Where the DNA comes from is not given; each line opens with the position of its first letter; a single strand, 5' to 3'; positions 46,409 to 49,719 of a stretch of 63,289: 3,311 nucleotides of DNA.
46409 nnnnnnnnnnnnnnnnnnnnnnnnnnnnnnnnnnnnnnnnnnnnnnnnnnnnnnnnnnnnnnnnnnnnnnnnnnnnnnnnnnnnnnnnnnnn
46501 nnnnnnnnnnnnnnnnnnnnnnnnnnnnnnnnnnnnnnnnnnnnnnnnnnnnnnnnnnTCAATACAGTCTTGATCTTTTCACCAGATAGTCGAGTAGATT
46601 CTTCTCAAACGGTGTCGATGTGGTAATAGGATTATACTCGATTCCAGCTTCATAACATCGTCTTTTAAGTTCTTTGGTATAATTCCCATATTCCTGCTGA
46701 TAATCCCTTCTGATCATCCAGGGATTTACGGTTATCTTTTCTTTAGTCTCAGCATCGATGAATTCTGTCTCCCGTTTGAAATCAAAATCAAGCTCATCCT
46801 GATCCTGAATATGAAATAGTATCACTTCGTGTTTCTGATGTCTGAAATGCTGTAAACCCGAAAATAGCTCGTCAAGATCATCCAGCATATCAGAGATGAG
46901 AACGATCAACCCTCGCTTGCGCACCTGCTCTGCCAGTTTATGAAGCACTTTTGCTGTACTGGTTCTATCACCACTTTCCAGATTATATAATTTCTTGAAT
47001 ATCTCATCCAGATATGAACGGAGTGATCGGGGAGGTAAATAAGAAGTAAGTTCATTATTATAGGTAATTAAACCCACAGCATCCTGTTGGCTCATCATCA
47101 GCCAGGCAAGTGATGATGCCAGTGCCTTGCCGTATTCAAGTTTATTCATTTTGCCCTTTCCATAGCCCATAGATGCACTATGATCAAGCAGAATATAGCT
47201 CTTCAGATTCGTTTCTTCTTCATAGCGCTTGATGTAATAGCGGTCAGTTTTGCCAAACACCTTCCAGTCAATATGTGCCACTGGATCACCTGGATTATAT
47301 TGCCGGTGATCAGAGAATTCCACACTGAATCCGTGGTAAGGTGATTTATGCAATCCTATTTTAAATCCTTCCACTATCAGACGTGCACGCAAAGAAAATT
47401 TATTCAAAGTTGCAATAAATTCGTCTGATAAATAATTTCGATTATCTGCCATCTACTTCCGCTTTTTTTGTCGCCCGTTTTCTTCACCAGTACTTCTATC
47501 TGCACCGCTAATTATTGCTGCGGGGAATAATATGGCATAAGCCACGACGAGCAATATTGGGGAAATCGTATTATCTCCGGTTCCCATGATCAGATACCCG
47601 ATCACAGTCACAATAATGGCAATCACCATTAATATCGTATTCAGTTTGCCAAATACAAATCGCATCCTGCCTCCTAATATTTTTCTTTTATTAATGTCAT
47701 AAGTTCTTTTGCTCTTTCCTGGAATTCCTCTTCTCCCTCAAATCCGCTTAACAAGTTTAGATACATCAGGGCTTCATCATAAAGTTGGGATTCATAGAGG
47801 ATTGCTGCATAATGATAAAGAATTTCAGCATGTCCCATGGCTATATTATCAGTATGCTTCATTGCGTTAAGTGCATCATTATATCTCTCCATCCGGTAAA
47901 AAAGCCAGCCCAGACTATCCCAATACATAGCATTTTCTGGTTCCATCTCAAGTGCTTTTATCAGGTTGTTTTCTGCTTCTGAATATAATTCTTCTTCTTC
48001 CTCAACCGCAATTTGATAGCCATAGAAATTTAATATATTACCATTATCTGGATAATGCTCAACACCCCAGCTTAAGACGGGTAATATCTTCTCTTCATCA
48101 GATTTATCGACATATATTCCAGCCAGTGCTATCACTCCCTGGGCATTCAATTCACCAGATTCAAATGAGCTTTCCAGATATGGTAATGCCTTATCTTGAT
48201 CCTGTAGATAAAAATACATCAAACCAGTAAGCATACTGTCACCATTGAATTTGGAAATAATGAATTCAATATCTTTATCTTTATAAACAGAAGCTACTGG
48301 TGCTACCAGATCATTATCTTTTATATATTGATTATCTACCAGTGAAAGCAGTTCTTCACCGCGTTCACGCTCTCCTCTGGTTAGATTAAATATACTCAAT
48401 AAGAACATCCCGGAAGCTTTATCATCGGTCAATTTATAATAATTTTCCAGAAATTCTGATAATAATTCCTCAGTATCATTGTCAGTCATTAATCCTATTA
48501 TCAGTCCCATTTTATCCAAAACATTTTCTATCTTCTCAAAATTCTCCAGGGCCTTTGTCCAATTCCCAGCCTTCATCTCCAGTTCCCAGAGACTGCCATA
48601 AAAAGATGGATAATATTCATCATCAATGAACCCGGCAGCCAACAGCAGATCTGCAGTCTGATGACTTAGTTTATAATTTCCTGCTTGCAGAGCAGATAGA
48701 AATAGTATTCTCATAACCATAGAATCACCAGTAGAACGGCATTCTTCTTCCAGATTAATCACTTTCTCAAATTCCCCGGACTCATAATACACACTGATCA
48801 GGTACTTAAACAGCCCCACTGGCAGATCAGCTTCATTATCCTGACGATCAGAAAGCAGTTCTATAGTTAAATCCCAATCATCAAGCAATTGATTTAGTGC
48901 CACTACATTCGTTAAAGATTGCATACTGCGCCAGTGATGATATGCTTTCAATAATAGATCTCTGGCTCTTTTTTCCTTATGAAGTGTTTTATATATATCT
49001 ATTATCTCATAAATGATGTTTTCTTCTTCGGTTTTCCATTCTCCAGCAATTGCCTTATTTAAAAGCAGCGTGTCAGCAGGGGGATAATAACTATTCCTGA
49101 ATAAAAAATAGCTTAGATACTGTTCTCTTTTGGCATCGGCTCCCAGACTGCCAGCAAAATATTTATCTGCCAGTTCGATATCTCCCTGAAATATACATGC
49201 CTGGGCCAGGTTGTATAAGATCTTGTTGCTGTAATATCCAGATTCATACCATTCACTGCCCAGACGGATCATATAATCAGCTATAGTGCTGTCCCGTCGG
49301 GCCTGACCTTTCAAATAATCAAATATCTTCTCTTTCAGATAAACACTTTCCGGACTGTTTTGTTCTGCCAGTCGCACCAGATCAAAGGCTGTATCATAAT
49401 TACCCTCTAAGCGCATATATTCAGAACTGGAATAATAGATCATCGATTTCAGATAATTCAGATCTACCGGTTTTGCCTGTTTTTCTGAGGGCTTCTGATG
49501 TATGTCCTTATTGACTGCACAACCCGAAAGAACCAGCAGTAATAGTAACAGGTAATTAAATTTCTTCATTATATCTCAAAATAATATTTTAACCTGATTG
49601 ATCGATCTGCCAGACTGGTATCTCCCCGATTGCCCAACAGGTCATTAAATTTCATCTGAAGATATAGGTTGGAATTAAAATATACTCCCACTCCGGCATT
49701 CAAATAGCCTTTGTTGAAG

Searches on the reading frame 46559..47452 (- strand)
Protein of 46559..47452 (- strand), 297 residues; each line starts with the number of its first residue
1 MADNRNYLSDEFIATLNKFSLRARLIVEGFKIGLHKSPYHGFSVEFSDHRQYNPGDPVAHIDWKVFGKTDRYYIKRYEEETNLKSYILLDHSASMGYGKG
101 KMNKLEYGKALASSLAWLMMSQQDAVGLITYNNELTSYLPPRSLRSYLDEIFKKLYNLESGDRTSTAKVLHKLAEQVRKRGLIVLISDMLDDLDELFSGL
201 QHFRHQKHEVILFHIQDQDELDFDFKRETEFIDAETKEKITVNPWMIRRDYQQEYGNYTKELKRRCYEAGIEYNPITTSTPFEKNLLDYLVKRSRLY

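Call 9: search_protein_families(library=pfam, proteins=[window:46559-47452:-], max_evalue=0.001)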
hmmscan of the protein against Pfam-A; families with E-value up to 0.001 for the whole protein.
window:46559-47452:- (297 aa): 3 families
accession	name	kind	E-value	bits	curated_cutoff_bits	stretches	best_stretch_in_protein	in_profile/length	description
PF01882.25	DUF58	-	1.2e-43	149.3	23.4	1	48-255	1-210/216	Protein of unknown function DUF58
PF13519.12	VWA_2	-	1.9e-08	35.3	27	1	87-188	3-105/107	von Willebrand factor type A domain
PF00092.34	VWA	-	2.4e-05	25.1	23.8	1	86-215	3-139/174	von Willebrand factor type A domain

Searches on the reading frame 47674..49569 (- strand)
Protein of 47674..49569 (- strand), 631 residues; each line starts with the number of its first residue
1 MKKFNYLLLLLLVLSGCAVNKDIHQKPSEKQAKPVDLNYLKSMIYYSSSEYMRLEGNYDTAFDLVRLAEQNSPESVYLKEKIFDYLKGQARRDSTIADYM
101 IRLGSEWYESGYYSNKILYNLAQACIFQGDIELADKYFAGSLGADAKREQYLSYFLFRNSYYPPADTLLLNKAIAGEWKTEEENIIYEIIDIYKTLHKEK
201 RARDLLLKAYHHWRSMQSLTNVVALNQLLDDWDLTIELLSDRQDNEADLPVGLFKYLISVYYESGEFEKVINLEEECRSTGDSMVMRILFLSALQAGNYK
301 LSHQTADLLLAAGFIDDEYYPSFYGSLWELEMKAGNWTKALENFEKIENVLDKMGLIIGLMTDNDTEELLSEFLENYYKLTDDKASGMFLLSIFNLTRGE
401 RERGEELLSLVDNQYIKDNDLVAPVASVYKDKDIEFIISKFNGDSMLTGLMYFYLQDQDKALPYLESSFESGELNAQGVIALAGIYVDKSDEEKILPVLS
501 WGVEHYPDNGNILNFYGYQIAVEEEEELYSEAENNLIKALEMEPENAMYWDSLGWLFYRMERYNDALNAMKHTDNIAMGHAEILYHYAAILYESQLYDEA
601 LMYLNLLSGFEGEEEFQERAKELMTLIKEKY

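Call 9: search_protein_families(library=pfam, proteins=[window:47674-49569:-], max_evalue=0.001)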
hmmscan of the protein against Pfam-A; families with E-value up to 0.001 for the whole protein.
window:47674-49569:- (631 aa): 9 families
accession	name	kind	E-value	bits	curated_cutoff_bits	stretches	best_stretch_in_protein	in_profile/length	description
PF12895.13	ANAPC3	-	1e-08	35.8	27.2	1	528-604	4-79/82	Anaphase-promoting complex, cyclosome, subunit 3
PF13428.12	TPR_14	-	4.6e-08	33.4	23.5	0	582-607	2-27/44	Tetratricopeptide repeat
PF13424.12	TPR_12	-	7.4e-08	32.9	30.1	0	521-572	11-70/77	Tetratricopeptide repeat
PF14559.12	TPR_19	-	9e-06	26.4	25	0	560-608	4-52/68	Tetratricopeptide repeat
PF07719.23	TPR_2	-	9.6e-06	25.8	27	0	548-571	2-25/34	Tetratricopeptide repeat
PF23914.1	TPR_CcmH_CycH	-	2.5e-05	24.6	42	1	538-595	41-98/158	Cytochrome c-type biogenesis protein H TPR domain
PF13429.12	TPR_15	-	0.00028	20.8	26.2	0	197-266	91-161/280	Tetratricopeptide repeat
PF13432.12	TPR_16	-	0.00039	21.3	32.7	0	529-567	13-51/65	Tetratricopeptide repeat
PF00515.34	TPR_1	-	0.00054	20.1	27.8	0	116-138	2-24/34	Tetratricopeptide repeat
